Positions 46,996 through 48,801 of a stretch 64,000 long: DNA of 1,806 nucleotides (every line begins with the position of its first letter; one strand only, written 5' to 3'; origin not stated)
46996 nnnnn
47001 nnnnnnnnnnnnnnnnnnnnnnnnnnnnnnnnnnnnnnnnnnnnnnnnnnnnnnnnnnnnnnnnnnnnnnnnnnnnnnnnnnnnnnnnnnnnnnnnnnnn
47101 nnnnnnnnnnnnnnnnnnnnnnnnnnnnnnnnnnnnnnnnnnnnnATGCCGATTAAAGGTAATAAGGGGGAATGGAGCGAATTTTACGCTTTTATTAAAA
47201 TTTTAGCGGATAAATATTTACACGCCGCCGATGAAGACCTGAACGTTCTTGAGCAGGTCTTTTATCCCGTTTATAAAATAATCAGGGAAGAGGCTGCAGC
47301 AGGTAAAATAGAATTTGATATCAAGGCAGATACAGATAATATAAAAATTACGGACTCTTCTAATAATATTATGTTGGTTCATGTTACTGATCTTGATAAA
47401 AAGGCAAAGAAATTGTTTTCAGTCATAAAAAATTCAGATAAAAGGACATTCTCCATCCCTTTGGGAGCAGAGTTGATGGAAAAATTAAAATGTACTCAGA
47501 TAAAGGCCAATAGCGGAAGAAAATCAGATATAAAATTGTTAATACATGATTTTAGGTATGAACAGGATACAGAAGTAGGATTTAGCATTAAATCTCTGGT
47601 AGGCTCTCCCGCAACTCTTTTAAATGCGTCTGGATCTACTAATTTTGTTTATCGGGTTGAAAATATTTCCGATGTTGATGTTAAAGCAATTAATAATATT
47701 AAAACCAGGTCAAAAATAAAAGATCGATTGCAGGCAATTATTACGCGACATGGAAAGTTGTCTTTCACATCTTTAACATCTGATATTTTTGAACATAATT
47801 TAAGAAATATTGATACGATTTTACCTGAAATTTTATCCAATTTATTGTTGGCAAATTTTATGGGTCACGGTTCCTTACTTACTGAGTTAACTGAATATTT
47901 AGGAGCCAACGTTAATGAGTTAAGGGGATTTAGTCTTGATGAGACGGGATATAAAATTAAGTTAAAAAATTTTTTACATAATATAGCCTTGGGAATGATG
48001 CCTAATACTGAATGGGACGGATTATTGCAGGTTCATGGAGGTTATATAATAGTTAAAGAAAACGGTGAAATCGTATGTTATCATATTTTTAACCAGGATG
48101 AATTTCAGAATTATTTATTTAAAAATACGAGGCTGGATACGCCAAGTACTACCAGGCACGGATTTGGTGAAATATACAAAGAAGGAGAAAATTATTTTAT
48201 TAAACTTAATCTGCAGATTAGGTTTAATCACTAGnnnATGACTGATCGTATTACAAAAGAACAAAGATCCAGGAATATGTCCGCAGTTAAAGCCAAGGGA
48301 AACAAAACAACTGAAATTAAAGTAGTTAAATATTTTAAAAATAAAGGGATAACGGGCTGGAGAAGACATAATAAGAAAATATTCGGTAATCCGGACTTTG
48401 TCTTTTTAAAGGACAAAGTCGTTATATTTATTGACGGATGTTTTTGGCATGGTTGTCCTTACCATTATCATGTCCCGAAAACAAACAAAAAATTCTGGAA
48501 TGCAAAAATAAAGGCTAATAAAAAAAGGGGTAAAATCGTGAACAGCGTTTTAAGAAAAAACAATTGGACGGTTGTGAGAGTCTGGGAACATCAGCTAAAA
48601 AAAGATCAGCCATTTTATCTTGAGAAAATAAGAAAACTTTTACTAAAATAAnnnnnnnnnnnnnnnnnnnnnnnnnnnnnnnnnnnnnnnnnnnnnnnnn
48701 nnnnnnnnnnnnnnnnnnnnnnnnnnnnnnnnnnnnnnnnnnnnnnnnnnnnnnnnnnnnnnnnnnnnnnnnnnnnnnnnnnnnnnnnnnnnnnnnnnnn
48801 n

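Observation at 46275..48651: Complete type II R-M module with dedicated Vsr: C5-MTase, overlapping putative REase (family unconfirmed), very-short-patch repair endonuclease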

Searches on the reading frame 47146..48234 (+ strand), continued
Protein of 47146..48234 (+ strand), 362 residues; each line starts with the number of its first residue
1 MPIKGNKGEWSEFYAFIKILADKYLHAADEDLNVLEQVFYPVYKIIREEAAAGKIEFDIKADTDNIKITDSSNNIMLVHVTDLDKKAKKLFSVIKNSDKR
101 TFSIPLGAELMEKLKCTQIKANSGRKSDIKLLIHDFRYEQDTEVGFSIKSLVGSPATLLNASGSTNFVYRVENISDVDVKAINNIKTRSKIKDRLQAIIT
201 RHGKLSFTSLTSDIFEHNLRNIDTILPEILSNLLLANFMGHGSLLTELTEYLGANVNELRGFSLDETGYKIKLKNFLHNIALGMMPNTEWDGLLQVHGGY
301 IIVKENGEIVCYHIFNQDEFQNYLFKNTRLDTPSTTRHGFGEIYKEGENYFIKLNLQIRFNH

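Call 65: fold_search(model_id=the predicted structure, library=pdb)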
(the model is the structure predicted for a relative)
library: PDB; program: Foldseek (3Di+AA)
matches with E <= 10: 342; with E <= 0.001: 0
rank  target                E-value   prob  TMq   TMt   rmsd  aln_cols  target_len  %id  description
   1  2fkc_A                5.6e-02  0.30  0.20  0.27  14.2       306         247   11  Crystal Form I of Pre-Reactive Complex of Restriction Endonuclease HinP1I with Cognate DNA and Calcium Ion (released 2006-02-21)
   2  1ynm                  6.3e-02  0.47  0.21  0.28  12.0       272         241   10  Crystal structure of restriction endonuclease HinP1I (released 2005-05-03)
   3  2nti_A                7.8e-02  0.10  0.12  0.16  20.5       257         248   10  Crystal structure of PCNA123 heterotrimer. (released 2007-12-18)
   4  4l6p_B                1.3e-01  0.16  0.14  0.18  20.7       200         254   12  Structure of C22Y Mutant PCNA protein defective in DNA mismatch repair (released 2014-10-01)
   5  2hik_L                1.3e-01  0.13  0.12  0.17  20.4       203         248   13  heterotrimeric PCNA sliding clamp (released 2006-11-07)
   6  8dr4_G                2.3e-01  0.08  0.10  0.13  21.5       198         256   12  Open state of RFC:PCNA bound to a 3' ss/dsDNA junction (DNA2) without NTD (released 2022-08-17)
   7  4j7b_B                3.0e-01  0.07  0.10  0.14  16.6       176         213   12  Crystal structure of polo-like kinase 1 (released 2013-07-24)
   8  5v7l                  3.2e-01  0.10  0.13  0.17  20.5       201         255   12  PCNA mutant R61A/D63A Protein Defective in Gene Silencing (released 2018-03-14)
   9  7o1f_D                3.2e-01  0.09  0.13  0.16  20.1       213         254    8  PCNA from Chaetomium thermophilum in complex with PolD4 PIP peptide (released 2022-04-13)
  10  8s31_A                3.4e-01  0.06  0.10  0.13  18.0       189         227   10  Crystal structure of human PLK1 Polo-Box Domain in complex with Mis18BP1 (released 2024-08-21)
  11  9gy0_F                3.4e-01  0.06  0.10  0.14  21.3       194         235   10  Cryo_EM structure of human FAN1 R507H mutant in complex with 5' flap DNA substrate and PCNA (released 2025-01-29)
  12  5yd8_X                3.6e-01  0.09  0.12  0.16  20.6       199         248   10  Crystal structure of human PCNA in complex with APIM of human ZRANB3 (released 2018-04-18)
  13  8jrb_A                3.6e-01  0.09  0.13  0.09  17.6       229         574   11  Structure of DNA polymerase 1 from Aquifex pyrophilus (released 2024-05-22)
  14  7tid_G                3.8e-01  0.10  0.13  0.17  20.6       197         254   11  Structure of the yeast clamp loader (Replication Factor C RFC) bound to the sliding clamp (Proliferating Cell Nuclear  (released 2022-02-16)
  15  7m5m_B                4.4e-01  0.08  0.13  0.16  20.7       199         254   10  PCNA bound to peptide mimetic (released 2021-08-11)
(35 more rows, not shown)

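Call 89: search_dna_similar(query=window:47146-48234:+, collection=plasmids, mode=protein, max_rows=12)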
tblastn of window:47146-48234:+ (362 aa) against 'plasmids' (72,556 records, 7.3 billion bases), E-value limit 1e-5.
Records with a match: 8; places in all: 8; records where one place covers at least 80% of the query: 8.
Best place of each record, by identity: <60% 8.
By first word of the organism name: Acinetobacter 4; Lactococcus 1; Francisella 1; Phocaeicola 1; Bacteroides 1.
By predicted mobility (MOB-suite, as given by PLSDB): mobilizable 5; non-mobilizable 3.
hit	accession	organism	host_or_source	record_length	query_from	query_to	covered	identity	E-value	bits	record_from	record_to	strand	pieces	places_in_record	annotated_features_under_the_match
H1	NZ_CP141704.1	Lactococcus petauri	-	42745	1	360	99%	38.2%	2e-72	251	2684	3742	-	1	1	HpaII family restriction endonuclease | dcm: DNA (cytosine-5-)-methyltransferase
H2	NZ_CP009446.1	Francisella philomiragia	Human Clinical (blood)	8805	6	360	98%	36.6%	5e-55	201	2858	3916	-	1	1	HpaII family restriction endonuclease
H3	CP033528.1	Acinetobacter pittii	Homo sapiens,Bacterial culture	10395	3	360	99%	35.1%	5e-58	210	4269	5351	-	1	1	HpaII family restriction endonuclease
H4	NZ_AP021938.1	Acinetobacter pittii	-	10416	3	360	99%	35.1%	5e-58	210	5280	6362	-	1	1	HpaII family restriction endonuclease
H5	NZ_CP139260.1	Acinetobacter pittii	Homo sapiens,urine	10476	3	360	99%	35.1%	5e-58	210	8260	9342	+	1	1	HpaII family restriction endonuclease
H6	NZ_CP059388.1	Acinetobacter baumannii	Homo sapiens,mixed culrure,respiratory ...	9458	3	360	99%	35.1%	5e-58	210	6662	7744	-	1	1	HpaII family restriction endonuclease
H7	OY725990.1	Phocaeicola massiliensis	-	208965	1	358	99%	27.7%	6e-30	128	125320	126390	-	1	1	record has no annotation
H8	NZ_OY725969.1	Bacteroides finegoldii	-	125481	1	358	99%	25.3%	1e-24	112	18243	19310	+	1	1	HpaII family restriction endonuclease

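Call 90: search_dna_similar(query=window:47146-48234:+, collection=phages, mode=protein, max_rows=8)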
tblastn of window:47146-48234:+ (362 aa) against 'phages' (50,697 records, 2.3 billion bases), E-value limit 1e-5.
Records with a match: 6; places in all: 6; records where one place covers at least 80% of the query: 6.
Best place of each record, by identity: <60% 6.
By first word of the organism name: Bacteriophage 6.
By host as written in the record: - 6.
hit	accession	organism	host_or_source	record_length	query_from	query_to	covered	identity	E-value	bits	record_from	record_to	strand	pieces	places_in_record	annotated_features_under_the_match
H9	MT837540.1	Bacteriophage sp.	human fecal samples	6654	1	360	99%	36.6%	4e-67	234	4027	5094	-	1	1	record has no annotation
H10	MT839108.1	Bacteriophage sp.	human fecal samples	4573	1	360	99%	36.3%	2e-70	244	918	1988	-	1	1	record has no annotation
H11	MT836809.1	Bacteriophage sp.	human fecal samples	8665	1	331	91%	36.0%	3e-60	214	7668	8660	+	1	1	record has no annotation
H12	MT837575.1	Bacteriophage sp.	human fecal samples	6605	1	358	99%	25.6%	3e-26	115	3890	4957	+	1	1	record has no annotation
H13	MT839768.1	Bacteriophage sp.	human fecal samples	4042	1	358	99%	23.4%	1e-19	96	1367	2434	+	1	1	record has no annotation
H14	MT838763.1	Bacteriophage sp.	human fecal samples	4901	1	358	99%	20.3%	5e-19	94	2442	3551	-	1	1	record has no annotation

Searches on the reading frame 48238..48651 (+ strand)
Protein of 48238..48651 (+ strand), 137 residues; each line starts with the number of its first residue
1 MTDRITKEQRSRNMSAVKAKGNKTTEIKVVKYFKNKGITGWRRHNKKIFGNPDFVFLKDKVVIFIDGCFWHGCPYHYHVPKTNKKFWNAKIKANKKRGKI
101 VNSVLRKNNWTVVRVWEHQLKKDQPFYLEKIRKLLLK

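Call 3: search_protein_families(library=pfam, proteins=[window:48238-48651:+], max_evalue=0.01)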
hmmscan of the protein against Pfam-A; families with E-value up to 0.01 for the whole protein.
window:48238-48651:+ (137 aa): 2 families
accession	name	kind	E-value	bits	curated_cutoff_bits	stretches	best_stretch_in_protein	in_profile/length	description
PF03852.21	Vsr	-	2e-20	72.9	27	1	2-72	1-69/74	DNA mismatch endonuclease Vsr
PF04480.18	DUF559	-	0.00082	19.7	20.6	0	100-134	73-107/109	Protein of unknown function (DUF559)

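Call 4: search_protein_families(library=ncbifam, proteins=[window:48238-48651:+], max_evalue=0.01)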
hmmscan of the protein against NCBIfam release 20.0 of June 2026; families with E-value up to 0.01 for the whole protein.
window:48238-48651:+ (137 aa): 2 families
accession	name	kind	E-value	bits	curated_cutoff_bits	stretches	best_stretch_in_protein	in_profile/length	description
TIGR00632.1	vsr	subfamily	1.1e-34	119.2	97.85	1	1-118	1-118/119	DNA mismatch endonuclease Vsr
TIGR02062.1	RNase_B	equivalog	0.0052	14.8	641.9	1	88-133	107-150/646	exoribonuclease II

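Call 7: search_protein_families(library=padloc, proteins=[window:48238-48651:+], max_evalue=0.01)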
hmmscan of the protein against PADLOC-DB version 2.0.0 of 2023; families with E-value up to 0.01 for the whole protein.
window:48238-48651:+ (137 aa): 1 family
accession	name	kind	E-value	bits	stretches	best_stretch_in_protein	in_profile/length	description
PDLC03397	Vsr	-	9.9e-19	66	1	1-122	1-121/156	Type II nicking endonuclease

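Call 11: search_solved_structures(query=window:48238-48651:+, show_alignments=1, max_evalue=0.01)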
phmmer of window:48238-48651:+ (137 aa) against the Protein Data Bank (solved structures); distinct sequences matched with E-value up to 0.01: 3.
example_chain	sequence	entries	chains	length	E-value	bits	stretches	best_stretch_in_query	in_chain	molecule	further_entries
1cw0_A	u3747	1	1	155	7.2e-15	58.4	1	6-123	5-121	PROTEIN (DNA MISMATCH ENDONUCLEASE)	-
1vsr_A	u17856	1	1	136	1.3e-12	51.1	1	36-124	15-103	PROTEIN (VSR ENDONUCLEASE)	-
1odg_A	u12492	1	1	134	1.5e-12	50.9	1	40-124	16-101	DNA MISMATCH ENDONUCLEASE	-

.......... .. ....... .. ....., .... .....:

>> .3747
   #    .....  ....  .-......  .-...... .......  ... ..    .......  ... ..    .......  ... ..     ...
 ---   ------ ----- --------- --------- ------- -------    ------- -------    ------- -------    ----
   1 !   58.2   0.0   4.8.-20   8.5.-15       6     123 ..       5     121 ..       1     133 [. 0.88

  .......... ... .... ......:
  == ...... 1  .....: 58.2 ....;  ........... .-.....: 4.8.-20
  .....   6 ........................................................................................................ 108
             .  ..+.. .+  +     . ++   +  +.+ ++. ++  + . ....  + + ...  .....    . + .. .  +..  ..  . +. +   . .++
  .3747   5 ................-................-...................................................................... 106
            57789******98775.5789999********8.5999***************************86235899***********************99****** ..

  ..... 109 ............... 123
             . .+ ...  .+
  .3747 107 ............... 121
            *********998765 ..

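Call 53: find_homologous_proteins(query=window:48238-48651:+)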
Query window:48238-48651:+ (137 aa): 369 proteins with E <= 0.001 among 376 candidates; the best 120 are listed.
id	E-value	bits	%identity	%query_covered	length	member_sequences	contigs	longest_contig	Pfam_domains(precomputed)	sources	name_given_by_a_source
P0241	6.4e-88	310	100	100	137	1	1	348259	PF03852.22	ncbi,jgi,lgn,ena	ncbi:MAG: very short patch repair endonuclease [Patescibacteria group bacterium]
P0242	5.5e-51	190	78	77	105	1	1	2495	PF03852.22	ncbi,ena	-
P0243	9.1e-51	189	64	100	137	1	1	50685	PF04480.19,PF03852.22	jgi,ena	-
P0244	1.4e-46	176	61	89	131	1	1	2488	PF03852.22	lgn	-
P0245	1.1e-45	173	61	100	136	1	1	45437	PF04480.19,PF03852.22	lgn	-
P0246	1.8e-45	172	59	99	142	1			PF04480.19,PF03852.22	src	-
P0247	1.5e-44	169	60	91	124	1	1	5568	PF04480.19,PF03852.22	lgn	-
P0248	2.7e-44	168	53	96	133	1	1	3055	PF04480.19,PF03852.22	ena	-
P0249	1.1e-43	167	53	97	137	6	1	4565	PF04480.19,PF03852.22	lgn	-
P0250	9.7e-43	163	54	97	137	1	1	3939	PF03852.22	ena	-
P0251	1.6e-42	163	51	99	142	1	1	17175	PF03852.22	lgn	-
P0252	1.7e-42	163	55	95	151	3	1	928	PF04480.19,PF03852.22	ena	-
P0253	2.3e-42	162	53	97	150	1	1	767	PF04480.19,PF03852.22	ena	-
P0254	2.3e-42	162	61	89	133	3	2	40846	PF03852.22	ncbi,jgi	ncbi:MAG: very short patch repair endonuclease [Candidatus Paceibacterota bacterium]|jgi:DNA mismatc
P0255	1.1e-41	160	52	99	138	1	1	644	PF04480.19,PF03852.22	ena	-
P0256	1.4e-41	160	54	94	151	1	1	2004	PF04480.19,PF18741.8,PF03852.22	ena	-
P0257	6.7e-41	157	54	99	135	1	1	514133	PF04480.19,PF18741.8,PF03852.22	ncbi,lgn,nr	ncbi:MAG: very short patch repair endonuclease [Candidatus Nomurabacteria bacterium]|nr:very short p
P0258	8.0e-41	157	52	99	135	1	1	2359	PF03852.22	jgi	jgi:DNA mismatch endonuclease (patch repair protein)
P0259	8.3e-41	157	50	96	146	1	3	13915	PF04480.19,PF03852.22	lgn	-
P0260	9.0e-41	157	53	97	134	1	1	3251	PF03852.22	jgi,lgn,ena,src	-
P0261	1.1e-40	157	53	98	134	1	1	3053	PF03852.22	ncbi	-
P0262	1.1e-40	157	49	99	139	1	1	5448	PF04480.19,PF03852.22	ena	-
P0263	1.2e-40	157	50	99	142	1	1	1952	PF18741.8,PF03852.22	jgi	jgi:DNA mismatch endonuclease (patch repair protein)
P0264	5.2e-40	155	53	94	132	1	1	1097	PF04480.19,PF03852.22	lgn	-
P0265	1.3e-39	153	53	99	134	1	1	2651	PF03852.22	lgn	-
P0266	1.5e-39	153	50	99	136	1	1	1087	PF03852.22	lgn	-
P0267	2.1e-39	153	53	88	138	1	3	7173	PF03852.22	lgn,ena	-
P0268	4.0e-39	152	52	89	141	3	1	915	PF03852.22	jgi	jgi:DNA mismatch endonuclease, patch repair protein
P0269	4.4e-39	152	48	99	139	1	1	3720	PF03852.22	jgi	jgi:DNA mismatch endonuclease (patch repair protein)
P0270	4.5e-39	152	51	99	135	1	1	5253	PF04480.19,PF18741.8,PF03852.22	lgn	-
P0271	4.8e-39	151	53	96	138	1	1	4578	PF04480.19,PF03852.22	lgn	-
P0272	6.3e-39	151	49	99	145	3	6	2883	PF04480.19,PF03852.22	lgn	-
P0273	1.0e-38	150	55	87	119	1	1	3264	PF03852.22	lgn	-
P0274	1.0e-38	150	50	99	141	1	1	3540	PF03852.22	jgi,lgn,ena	-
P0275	1.3e-38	150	51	99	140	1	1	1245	PF03852.22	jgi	jgi:DNA mismatch endonuclease (patch repair protein)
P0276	1.7e-38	150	58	87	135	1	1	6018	PF03852.22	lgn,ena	-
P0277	1.8e-38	150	52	99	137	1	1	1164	PF03852.22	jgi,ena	-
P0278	2.4e-38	149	47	100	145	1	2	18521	PF03852.22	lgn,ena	-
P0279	3.2e-38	149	48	97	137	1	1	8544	PF04480.19,PF03852.22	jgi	jgi:DNA mismatch endonuclease (patch repair protein)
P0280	3.3e-38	149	52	94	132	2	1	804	PF04480.19,PF03852.22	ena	-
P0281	3.5e-38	149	52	96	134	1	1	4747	PF03852.22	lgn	-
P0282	3.6e-38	149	49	99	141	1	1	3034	PF04480.19,PF03852.22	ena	-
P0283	3.6e-38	149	50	96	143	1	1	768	PF03852.22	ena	-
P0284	4.1e-38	148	48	99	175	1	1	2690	PF03852.22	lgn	-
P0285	5.4e-38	148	51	89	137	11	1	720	PF03852.22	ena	-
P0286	6.5e-38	148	52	89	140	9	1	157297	PF04480.19,PF03852.22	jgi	jgi:DNA mismatch endonuclease (patch repair protein)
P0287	6.6e-38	148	56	87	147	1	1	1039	PF03852.22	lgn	-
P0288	7.0e-38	148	53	87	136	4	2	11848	PF03852.22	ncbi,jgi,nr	ncbi:MAG: very short patch repair endonuclease [Nitrospiraceae bacterium]|nr:MAG: very short patch r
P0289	7.5e-38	148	52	89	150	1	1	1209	PF04480.19,PF03852.22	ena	-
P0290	7.6e-38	148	53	91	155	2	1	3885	PF03852.22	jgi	jgi:DNA mismatch endonuclease, patch repair protein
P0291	8.0e-38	148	50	97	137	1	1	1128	PF04480.19,PF03852.22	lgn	-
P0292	9.0e-38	147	47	99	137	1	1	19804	PF04480.19,PF03852.22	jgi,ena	-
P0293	9.5e-38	147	51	87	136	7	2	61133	PF03852.22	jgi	jgi:DNA mismatch endonuclease (patch repair protein)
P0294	1.2e-37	147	51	88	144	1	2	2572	PF03852.22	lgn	-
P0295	1.4e-37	147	52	91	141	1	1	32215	PF04480.19,PF03852.22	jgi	jgi:DNA mismatch endonuclease (patch repair protein)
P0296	1.5e-37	147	49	89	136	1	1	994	PF03852.22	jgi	-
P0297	1.5e-37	147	55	86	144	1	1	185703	PF03852.22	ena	-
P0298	2.2e-37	146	52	88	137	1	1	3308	PF04480.19,PF03852.22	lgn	-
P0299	2.2e-37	146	48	100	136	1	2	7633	PF04480.19,PF18741.8,PF03852.22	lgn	-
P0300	2.4e-37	146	48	100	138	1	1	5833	PF18741.8,PF03852.22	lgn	-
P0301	3.1e-37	146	46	99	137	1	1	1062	PF03852.22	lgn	-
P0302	3.5e-37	145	50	89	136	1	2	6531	PF03852.22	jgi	jgi:DNA mismatch endonuclease (patch repair protein)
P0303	3.8e-37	145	47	99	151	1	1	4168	PF03852.22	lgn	-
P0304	4.6e-37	145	55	88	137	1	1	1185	PF03852.22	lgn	-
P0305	5.9e-37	145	54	88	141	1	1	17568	PF03852.22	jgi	jgi:DNA mismatch endonuclease, patch repair protein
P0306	7.1e-37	144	51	88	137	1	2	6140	PF03852.22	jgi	jgi:DNA mismatch endonuclease, patch repair protein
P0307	7.1e-37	144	48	88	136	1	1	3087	PF03852.22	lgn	-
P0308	7.5e-37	144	47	99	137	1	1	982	PF03852.22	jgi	jgi:DNA mismatch endonuclease, patch repair protein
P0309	9.7e-37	144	45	99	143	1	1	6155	PF03852.22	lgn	-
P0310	1.2e-36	144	47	99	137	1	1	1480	PF04480.19,PF18741.8,PF03852.22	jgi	jgi:DNA mismatch endonuclease (patch repair protein)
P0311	1.3e-36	144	46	99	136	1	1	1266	PF04480.19,PF03852.22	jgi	jgi:DNA mismatch endonuclease (patch repair protein)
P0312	1.3e-36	144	48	99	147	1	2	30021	PF03852.22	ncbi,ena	-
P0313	1.5e-36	143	49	90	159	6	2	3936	PF03852.22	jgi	jgi:DNA mismatch endonuclease (patch repair protein)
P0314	1.8e-36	143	48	99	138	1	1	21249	PF03852.22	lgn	-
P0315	1.9e-36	143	45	98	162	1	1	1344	PF03852.22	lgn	-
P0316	1.9e-36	143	48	89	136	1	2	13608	PF03852.22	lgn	-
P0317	2.5e-36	143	49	89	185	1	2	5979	PF04480.19,PF03852.22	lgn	-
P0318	2.7e-36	143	45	99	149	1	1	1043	PF03852.22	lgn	-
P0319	2.8e-36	142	48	90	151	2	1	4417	PF03852.22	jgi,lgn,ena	-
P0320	3.0e-36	142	48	88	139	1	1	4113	PF03852.22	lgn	-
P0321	3.6e-36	142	51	88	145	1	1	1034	PF03852.22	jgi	jgi:DNA mismatch endonuclease (patch repair protein)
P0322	3.8e-36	142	49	91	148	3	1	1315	PF03852.22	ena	-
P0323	4.5e-36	142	51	88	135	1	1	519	PF03852.22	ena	-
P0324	8.1e-36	141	50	88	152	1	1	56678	PF03852.22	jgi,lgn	jgi:DNA mismatch endonuclease (patch repair protein)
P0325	1.2e-35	141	49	86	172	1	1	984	PF03852.22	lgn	-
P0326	1.3e-35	140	48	88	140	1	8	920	PF03852.22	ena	-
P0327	1.3e-35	140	48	89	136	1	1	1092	PF03852.22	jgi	jgi:DNA mismatch endonuclease (patch repair protein)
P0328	1.5e-35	140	50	88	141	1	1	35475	PF03852.22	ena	-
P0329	1.6e-35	140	48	88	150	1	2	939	PF03852.22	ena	-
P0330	1.6e-35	140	48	88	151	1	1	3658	PF03852.22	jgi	-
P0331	1.7e-35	140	51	94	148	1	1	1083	PF03852.22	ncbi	-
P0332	1.9e-35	140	46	100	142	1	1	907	PF03852.22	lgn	-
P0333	1.9e-35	140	46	97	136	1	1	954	PF03852.22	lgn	-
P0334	2.0e-35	140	49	88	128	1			PF04480.19,PF03852.22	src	-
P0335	2.1e-35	140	50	94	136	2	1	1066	PF03852.22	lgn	-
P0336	2.5e-35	139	48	93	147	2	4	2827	PF03852.22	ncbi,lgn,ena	-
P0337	2.6e-35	139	48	91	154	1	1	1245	PF03852.22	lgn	-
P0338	2.7e-35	139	45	94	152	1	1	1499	PF03852.22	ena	-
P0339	3.9e-35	139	47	89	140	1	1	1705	PF03852.22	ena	-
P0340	4.4e-35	139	50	87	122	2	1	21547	PF18741.8,PF03852.22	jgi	jgi:DNA mismatch endonuclease (patch repair protein)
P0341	4.4e-35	139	43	98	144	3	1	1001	PF04480.19,PF18741.8,PF03852.22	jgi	jgi:DNA mismatch endonuclease (patch repair protein)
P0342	4.6e-35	139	42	100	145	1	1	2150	PF04480.19,PF18741.8,PF03852.22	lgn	-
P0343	4.8e-35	138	47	91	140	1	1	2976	PF04480.19,PF03852.22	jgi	jgi:DNA mismatch endonuclease (patch repair protein)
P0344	5.0e-35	138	47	100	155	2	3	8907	PF04480.19,PF03852.22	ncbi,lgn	-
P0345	5.0e-35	138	46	99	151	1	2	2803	PF04480.19,PF03852.22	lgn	-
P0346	6.7e-35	138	48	88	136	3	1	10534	PF03852.22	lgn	-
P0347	9.2e-35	138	48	93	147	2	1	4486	PF04480.19,PF03852.22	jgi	jgi:DNA mismatch endonuclease, patch repair protein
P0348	9.3e-35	138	47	100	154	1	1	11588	PF04480.19,PF18741.8,PF03852.22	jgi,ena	-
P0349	2.0e-34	137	45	100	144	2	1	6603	PF04480.19,PF18741.8,PF03852.22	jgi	jgi:DNA mismatch endonuclease (patch repair protein)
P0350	2.2e-34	136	48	88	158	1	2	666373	PF03852.22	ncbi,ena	-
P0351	2.3e-34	136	45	98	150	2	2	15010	PF03852.22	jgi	jgi:DNA mismatch endonuclease, patch repair protein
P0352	2.5e-34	136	48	97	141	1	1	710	PF04480.19,PF03852.22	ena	-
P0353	3.1e-34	136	50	95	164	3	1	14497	PF03852.22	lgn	-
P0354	3.2e-34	136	45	96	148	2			PF03852.22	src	-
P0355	3.3e-34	136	47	93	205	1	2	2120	PF03852.22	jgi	jgi:DNA mismatch endonuclease, patch repair protein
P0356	3.4e-34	136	43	99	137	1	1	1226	PF04480.19,PF18741.8,PF03852.22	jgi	jgi:DNA mismatch endonuclease, patch repair protein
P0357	3.7e-34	136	50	83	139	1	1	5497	PF03852.22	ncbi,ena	ncbi:MAG: very short patch repair endonuclease [Limisphaerales bacterium]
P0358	4.1e-34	135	42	100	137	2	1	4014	PF04480.19,PF03852.22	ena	-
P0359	4.8e-34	135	55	88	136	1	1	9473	PF03852.22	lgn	-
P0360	5.2e-34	135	46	98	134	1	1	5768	PF04480.19,PF03852.22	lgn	-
